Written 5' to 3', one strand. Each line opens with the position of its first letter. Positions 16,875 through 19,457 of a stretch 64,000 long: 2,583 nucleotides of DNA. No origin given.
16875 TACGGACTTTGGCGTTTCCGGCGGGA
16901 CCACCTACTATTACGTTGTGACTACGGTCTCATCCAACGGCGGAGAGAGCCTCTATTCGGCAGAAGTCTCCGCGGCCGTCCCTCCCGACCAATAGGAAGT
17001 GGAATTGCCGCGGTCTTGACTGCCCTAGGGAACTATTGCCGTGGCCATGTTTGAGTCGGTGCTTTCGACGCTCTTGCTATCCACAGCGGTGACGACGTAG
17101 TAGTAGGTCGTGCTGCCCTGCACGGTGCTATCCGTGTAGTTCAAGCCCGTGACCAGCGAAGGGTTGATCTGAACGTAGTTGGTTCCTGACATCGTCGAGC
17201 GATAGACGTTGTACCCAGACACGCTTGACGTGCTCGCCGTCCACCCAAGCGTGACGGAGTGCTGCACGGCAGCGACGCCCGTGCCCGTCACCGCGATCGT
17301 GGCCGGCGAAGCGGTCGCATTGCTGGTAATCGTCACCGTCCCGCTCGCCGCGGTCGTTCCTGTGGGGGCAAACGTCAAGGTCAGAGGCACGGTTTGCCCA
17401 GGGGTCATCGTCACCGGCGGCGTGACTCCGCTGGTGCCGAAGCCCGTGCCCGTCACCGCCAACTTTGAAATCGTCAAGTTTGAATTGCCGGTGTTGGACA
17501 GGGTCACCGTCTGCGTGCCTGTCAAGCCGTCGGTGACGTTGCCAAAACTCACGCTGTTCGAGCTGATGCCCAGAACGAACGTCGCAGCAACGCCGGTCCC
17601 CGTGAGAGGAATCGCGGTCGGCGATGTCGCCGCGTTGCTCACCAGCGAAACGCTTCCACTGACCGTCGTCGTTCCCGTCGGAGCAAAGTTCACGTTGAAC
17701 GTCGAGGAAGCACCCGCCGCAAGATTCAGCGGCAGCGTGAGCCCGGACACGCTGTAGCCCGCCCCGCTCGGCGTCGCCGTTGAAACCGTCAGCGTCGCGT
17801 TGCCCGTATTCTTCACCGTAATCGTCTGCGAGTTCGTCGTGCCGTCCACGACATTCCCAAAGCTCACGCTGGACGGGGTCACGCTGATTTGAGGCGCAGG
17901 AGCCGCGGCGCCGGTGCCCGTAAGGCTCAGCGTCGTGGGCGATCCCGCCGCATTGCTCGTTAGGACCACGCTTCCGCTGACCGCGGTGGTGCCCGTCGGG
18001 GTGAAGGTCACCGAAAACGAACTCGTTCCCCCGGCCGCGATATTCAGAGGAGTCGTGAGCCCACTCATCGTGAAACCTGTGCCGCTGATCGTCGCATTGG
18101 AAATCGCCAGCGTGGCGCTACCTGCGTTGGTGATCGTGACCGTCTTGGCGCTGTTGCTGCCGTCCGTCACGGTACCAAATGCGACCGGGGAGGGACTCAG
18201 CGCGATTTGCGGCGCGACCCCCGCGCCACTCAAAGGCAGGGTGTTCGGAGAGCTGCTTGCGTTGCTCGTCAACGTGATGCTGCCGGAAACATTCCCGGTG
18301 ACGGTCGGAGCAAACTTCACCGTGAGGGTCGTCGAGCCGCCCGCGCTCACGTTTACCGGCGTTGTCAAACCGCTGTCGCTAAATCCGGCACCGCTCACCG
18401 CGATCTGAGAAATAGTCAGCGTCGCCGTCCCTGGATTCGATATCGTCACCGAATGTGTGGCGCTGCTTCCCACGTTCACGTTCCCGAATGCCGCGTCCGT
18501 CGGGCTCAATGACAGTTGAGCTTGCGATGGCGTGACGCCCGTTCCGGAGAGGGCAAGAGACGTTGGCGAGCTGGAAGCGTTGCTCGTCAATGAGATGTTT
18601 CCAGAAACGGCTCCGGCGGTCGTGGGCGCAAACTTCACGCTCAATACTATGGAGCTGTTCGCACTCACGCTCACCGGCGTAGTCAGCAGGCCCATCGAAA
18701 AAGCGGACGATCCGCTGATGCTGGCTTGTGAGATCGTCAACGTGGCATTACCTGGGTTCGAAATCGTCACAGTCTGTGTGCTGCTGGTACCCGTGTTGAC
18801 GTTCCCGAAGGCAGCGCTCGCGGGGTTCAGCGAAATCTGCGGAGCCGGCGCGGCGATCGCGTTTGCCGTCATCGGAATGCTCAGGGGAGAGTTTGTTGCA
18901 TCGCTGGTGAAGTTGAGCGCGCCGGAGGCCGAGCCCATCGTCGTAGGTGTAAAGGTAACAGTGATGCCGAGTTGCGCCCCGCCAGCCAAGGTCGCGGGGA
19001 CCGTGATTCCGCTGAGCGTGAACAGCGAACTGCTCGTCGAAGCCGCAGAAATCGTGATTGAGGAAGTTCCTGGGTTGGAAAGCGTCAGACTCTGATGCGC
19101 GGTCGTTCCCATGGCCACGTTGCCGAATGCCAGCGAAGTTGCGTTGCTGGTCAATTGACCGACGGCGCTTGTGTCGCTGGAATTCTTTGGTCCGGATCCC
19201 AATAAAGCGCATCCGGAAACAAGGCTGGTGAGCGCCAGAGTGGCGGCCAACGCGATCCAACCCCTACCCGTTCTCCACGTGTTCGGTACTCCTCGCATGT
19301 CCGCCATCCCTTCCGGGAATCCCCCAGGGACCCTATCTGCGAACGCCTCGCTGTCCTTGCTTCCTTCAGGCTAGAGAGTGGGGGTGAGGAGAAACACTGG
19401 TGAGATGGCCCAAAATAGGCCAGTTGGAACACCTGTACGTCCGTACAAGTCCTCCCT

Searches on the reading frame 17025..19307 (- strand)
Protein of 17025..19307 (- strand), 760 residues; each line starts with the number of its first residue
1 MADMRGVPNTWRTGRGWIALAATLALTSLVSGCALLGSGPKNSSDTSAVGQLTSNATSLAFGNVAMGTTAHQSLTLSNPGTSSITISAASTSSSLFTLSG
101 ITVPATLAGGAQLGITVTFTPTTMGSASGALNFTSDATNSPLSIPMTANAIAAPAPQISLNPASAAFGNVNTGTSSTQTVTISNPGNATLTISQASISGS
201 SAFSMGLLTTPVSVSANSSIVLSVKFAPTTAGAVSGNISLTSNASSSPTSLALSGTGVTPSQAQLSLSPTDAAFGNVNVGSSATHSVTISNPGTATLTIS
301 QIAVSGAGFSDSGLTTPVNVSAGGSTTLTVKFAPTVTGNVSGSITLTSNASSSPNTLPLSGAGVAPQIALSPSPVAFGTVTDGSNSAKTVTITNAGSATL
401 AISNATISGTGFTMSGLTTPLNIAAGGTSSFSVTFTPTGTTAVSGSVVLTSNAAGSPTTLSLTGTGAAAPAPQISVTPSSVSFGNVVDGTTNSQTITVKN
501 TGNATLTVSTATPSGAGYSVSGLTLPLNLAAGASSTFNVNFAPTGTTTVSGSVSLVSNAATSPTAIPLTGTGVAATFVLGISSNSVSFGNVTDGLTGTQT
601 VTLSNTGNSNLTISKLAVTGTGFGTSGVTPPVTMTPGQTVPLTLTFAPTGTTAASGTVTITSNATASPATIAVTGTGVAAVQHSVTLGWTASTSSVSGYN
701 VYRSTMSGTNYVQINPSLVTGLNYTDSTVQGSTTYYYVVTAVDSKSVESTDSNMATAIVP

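Call 70: search_protein_families(library=pfam, proteins=[window:17025-19307:-], max_evalue=0.001)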
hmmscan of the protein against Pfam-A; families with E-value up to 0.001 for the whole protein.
window:17025-19307:- (760 aa): 20 families
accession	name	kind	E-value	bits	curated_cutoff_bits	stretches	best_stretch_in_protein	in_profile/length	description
PF22073.2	Cep192_D4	-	1.3e-71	238.4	35.5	6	156-257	2-111/112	Cep192 domain 4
PF15780.11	ASH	-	5.4e-64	212.9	27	6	266-354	4-96/98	Abnormal spindle-like microcephaly-assoc'd, ASPM-SPD-2-Hydin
PF22544.2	HYDIN_VesB_CFA65-like_Ig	-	1.2e-62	208.8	25.5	6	263-362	1-100/100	HYDIN/CFA65/VesB-like, Ig-like domain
PF07610.17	DUF1573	-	7.5e-56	186.7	26.1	6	375-465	8-97/98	Protein of unknown function (DUF1573)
PF24771.2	Ig_CFAP74_1st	-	2.9e-25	88.9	29.2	0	269-351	5-89/97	CFAP74 first Ig-like domain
PF12371.14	TMEM131_like_N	-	2.6e-24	85.7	28.8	1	265-346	1-82/84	Transmembrane protein 131-like N-terminal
PF24507.1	Ig_CFAP65_4th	-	1.1e-22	80.6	27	0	179-257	1-76/76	CFAP65, fourth Ig-like domain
PF22067.2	Cep192_D3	-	3.7e-20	72.3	27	0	485-553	12-79/99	Cep192 domain 3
PF14874.12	PapD-like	-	1.4e-12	48.1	27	0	471-502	1-32/102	Flagellar-associated PapD-like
PF22064.2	Cep192_D2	-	1.8e-10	41.7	27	0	54-108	9-67/154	Cep192 domain 2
PF25248.1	Ig_CFAP65_8th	-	2.7e-09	37.3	25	0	473-506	3-36/128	CFAP65, eight Ig-like domain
PF21310.3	OCRL-like_ASH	-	4.4e-08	33.7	27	0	479-506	4-31/109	Inositol polyphosphate 5-phosphatase OCRL-like, ASH domain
PF07705.17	CARDB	-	9.1e-08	32.7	22.7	1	476-549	6-73/101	CARDB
PF00630.25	Filamin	-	7.2e-07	30.4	26.9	0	277-347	17-83/93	Filamin/ABP280 repeat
PF25249.1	Ig_CFAP65_7th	-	1.5e-06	28.4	28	0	60-136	10-86/120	CFAP65, seventh Ig-like domain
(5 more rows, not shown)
